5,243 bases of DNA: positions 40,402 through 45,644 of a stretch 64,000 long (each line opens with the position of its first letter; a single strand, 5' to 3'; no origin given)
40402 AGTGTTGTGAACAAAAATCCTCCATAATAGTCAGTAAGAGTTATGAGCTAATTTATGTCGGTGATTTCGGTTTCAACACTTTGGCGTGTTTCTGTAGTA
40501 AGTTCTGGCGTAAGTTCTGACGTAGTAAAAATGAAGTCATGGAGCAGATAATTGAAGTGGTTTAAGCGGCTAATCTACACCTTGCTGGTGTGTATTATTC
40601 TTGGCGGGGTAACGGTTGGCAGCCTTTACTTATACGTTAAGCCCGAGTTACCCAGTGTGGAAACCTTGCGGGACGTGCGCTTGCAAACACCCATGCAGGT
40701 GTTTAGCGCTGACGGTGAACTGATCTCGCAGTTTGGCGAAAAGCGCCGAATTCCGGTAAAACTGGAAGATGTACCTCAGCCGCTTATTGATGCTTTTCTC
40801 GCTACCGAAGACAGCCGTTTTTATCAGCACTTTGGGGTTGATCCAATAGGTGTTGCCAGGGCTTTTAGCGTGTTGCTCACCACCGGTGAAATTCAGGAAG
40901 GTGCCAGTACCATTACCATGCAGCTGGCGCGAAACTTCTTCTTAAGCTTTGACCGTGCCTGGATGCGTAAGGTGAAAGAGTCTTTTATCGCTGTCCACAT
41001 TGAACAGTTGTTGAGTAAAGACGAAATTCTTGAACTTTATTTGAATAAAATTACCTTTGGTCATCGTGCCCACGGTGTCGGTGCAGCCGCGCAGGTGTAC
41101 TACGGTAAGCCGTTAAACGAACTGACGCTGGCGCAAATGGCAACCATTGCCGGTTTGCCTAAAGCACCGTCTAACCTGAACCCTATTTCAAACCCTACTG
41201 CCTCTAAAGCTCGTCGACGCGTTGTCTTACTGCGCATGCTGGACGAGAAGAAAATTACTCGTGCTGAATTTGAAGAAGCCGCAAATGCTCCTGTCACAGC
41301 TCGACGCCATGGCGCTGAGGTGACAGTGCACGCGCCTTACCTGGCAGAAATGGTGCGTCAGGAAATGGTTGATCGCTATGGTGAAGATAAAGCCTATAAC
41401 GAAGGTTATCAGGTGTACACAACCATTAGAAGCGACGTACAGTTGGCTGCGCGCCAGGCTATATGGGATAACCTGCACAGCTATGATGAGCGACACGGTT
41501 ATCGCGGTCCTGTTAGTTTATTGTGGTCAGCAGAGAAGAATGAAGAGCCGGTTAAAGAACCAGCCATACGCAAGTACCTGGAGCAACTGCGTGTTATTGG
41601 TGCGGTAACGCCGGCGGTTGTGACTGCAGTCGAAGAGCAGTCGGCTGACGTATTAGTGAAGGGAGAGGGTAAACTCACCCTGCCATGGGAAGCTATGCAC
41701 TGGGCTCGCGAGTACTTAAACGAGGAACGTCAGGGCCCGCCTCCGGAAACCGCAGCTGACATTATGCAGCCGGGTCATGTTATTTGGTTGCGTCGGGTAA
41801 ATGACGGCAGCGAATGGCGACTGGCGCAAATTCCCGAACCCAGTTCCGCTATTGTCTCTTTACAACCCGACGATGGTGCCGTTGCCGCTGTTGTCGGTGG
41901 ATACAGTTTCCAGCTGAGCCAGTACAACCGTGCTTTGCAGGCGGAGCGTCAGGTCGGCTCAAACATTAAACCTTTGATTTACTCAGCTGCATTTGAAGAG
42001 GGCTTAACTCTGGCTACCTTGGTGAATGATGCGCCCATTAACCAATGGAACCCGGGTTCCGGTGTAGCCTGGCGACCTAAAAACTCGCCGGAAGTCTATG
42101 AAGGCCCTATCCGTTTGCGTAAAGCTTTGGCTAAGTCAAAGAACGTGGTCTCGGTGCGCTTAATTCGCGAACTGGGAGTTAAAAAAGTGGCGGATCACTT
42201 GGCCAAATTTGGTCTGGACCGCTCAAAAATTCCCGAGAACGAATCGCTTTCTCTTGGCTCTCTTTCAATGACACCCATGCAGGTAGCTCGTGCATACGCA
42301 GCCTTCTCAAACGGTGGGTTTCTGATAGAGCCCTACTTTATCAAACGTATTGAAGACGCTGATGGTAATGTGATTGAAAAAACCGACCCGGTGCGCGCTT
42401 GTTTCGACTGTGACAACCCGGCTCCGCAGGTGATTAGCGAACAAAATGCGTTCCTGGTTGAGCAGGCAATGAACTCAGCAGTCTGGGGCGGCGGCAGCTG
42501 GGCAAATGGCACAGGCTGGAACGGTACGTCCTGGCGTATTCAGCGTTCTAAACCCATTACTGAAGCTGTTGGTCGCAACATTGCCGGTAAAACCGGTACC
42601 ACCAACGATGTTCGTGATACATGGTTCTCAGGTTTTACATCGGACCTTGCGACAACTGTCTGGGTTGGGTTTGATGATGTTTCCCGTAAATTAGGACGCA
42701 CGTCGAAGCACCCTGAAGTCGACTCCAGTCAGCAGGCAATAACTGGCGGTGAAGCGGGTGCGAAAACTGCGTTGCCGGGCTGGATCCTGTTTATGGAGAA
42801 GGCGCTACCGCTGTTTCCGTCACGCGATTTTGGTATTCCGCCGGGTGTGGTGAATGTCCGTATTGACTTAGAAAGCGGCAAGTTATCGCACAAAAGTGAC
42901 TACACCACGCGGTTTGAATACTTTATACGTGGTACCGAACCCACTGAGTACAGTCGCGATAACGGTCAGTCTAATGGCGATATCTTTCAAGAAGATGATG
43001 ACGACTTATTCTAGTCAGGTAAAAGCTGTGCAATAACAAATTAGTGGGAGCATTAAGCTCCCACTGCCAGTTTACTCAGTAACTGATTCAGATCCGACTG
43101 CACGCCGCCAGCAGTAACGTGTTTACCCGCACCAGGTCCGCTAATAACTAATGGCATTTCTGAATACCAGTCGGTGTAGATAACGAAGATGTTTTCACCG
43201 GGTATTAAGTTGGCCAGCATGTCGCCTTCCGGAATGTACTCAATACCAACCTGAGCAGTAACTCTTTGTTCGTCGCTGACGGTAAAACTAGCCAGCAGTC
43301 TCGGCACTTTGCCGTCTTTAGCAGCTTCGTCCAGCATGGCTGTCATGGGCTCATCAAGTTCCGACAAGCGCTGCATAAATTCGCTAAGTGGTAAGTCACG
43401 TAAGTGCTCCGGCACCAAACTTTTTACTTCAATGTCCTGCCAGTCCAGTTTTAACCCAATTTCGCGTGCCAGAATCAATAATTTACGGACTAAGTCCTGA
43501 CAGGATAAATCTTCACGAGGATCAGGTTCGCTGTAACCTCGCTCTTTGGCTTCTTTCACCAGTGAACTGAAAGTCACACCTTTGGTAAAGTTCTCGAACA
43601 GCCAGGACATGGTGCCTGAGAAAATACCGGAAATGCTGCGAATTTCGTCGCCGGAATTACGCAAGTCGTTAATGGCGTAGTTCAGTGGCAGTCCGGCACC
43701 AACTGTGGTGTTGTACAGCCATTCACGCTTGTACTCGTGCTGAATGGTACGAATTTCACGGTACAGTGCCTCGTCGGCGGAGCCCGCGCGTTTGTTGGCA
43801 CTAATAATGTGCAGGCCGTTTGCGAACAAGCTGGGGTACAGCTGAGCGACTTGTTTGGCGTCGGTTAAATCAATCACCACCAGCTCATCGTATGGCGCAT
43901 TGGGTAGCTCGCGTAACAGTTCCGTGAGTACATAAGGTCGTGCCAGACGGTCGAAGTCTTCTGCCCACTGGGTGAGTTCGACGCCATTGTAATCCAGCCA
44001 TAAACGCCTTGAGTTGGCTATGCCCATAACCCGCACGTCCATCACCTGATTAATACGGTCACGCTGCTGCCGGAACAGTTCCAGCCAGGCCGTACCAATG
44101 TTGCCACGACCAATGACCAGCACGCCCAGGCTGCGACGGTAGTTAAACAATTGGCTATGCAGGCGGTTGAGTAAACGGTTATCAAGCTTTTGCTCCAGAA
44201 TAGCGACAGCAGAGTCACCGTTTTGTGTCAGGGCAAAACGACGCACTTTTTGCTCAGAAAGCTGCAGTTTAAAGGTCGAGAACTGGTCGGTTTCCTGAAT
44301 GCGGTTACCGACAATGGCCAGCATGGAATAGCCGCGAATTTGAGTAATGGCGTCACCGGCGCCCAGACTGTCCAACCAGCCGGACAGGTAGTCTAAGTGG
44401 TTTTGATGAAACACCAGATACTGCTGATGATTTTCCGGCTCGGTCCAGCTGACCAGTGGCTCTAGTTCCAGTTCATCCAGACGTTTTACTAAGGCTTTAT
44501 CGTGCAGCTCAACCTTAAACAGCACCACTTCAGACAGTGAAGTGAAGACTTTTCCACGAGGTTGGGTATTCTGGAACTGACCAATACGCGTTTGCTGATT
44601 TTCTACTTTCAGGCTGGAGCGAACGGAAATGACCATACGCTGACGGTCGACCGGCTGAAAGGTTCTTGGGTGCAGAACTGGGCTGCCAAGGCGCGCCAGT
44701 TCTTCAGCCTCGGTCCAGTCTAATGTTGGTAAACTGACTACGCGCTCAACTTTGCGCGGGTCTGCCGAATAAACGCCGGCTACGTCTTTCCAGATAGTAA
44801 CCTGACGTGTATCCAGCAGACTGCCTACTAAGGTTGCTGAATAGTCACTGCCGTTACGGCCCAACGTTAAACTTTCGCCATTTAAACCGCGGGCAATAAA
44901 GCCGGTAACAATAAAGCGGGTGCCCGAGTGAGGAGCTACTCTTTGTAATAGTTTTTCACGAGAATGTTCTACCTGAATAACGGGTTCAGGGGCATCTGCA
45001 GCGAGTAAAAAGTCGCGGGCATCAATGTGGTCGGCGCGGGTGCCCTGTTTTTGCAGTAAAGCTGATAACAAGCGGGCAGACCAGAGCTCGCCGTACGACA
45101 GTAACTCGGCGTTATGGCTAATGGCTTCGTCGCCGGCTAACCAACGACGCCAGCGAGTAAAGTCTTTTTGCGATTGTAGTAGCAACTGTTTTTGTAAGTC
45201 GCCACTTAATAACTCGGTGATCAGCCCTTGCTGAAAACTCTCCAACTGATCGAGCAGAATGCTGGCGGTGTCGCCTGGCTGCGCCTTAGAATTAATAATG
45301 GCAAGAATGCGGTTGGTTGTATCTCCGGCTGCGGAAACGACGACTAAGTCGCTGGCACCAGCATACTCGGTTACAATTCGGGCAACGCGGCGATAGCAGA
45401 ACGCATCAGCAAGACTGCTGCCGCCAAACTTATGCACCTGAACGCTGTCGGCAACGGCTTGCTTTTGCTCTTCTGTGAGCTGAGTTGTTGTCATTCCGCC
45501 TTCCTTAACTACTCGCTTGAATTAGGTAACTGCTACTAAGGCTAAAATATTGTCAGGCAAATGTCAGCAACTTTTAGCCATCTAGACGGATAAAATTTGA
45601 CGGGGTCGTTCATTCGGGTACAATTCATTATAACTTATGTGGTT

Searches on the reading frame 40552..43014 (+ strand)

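Call 53: search_protein_families(library=ncbifam, proteins=[window:40552-43014:+], max_evalue=0.00001)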
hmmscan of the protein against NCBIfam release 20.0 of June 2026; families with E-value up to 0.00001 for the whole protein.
window:40552-43014:+ (820 aa): 15 families
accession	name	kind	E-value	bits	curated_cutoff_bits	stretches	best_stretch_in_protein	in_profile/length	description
NF008643.0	PRK11636.1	equivalog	1.5e-297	989.5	1263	2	1-623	1-618/850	peptidoglycan glycosyltransferase/peptidoglycan DD-transpeptidase MrcA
TIGR02074.1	PBP_1a_fam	subfamily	6.1e-169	563.2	508.75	1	65-715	1-513/535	PBP1A family penicillin-binding protein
NF051885.1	tranpepglycosPbpC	equivalog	4.9e-128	428.4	900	2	6-313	11-319/632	multimodular transpeptidase-transglycosylase PbpC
TIGR02071.1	PBP_1b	equivalog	6.3e-119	398.2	717.75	2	36-312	114-396/729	penicillin-binding protein 1B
NF007061.0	PRK09506.1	equivalog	1.2e-91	307.8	1120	2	57-310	199-458/825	bifunctional glycosyl transferase/transpeptidase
TIGR02073.1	PBP_1c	equivalog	2.5e-89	300.8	494.2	2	62-310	29-266/728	penicillin-binding protein 1C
NF038276.1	strep_PBP2A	exception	4.4e-83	279.8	1100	2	10-310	42-341/716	penicillin-binding protein PBP2A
NF011423.0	PRK14850.1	equivalog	1.2e-81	275.2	1275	2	63-309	154-403/764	penicillin-binding protein 1b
NF038272.1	strep_PBP1A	exception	8.3e-76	255.7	1075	2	2-306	6-310/658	penicillin-binding protein PBP1A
NF008414.0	PRK11240.1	equivalog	1.1e-54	185.8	1121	2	53-271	48-266/774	peptidoglycan glycosyltransferase PbpC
NF038274.1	strep_PBP1B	exception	7.9e-52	176.6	1225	2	9-223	21-253/745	penicillin-binding protein PBP1B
TIGR02070.1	mono_pep_trsgly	equivalog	7.7e-34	117.1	182.65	1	69-230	58-219/224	monofunctional biosynthetic peptidoglycan transglycosylase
NF010008.0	PRK13481.1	equivalog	2.1e-30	105.9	270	1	68-243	82-263/269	glycosyltransferase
TIGR03423.1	pbp2_mrdA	equivalog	1.9e-18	66.4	455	2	569-687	433-529/593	penicillin-binding protein 2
TIGR02214.1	spoVD_pbp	equivalog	2.4e-07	29.5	688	1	568-649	402-477/636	stage V sporulation protein D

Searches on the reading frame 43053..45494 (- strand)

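Call 53: search_protein_families(library=ncbifam, proteins=[window:43053-45494:-], max_evalue=0.00001)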
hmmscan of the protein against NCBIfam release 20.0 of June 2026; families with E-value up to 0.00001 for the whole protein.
window:43053-45494:- (813 aa): 29 families (the best 25 are shown)
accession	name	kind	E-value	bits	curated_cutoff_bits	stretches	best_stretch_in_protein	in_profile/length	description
NF007003.0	PRK09466.1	subfamily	0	1041.6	582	1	9-809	3-810/810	bifunctional aspartate kinase/homoserine dehydrogenase II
NF006959.0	PRK09436.1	equivalog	1.4e-178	595.6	726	2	384-807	391-814/819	bifunctional aspartate kinase/homoserine dehydrogenase I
NF006570.0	PRK09084.1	equivalog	2.1e-58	198.5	455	1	17-319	3-305/452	lysine-sensitive aspartokinase 3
TIGR00657.1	asp_kinases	subfamily_domain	4.8e-56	190.7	208.7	1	20-450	5-441/442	aspartate kinase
TIGR00656.1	asp_kin_monofn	equivalog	1.1e-50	172.8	402.25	1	19-329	4-272/407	aspartate kinase, monofunctional class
NF006515.0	PRK08961.1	equivalog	1.2e-49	169.1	802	1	14-329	5-328/861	bifunctional aspartate kinase/diaminopimelate decarboxylase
NF004938.0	PRK06291.1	equivalog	1.6e-47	162.2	528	1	19-323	3-321/468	aspartate kinase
NF004579.0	PRK05925.1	equivalog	1.3e-34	119.9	665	1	20-454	5-437/440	aspartate kinase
NF006234.1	PRK08373.1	subfamily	2.9e-33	115.5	237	1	19-289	3-261/338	aspartate kinase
NF005154.0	PRK06635.1-2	equivalog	1.9e-32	113.1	376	2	131-306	70-243/407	aspartate kinase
NF004912.0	PRK06270.1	equivalog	5.9e-32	111.4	373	1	457-692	5-249/343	homoserine dehydrogenase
NF005155.0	PRK06635.1-4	equivalog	2.7e-31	109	346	2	130-304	68-240/407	aspartate kinase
NF006540.0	PRK09034.1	equivalog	9.1e-31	107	434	1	19-317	2-300/454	aspartate kinase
NF005159.0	PRK06635.2-3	equivalog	3.1e-28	98.9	379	1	128-291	67-237/406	aspartate kinase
NF006459.0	PRK08841.1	equivalog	4.2e-28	98.4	535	1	131-450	71-379/395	aspartate kinase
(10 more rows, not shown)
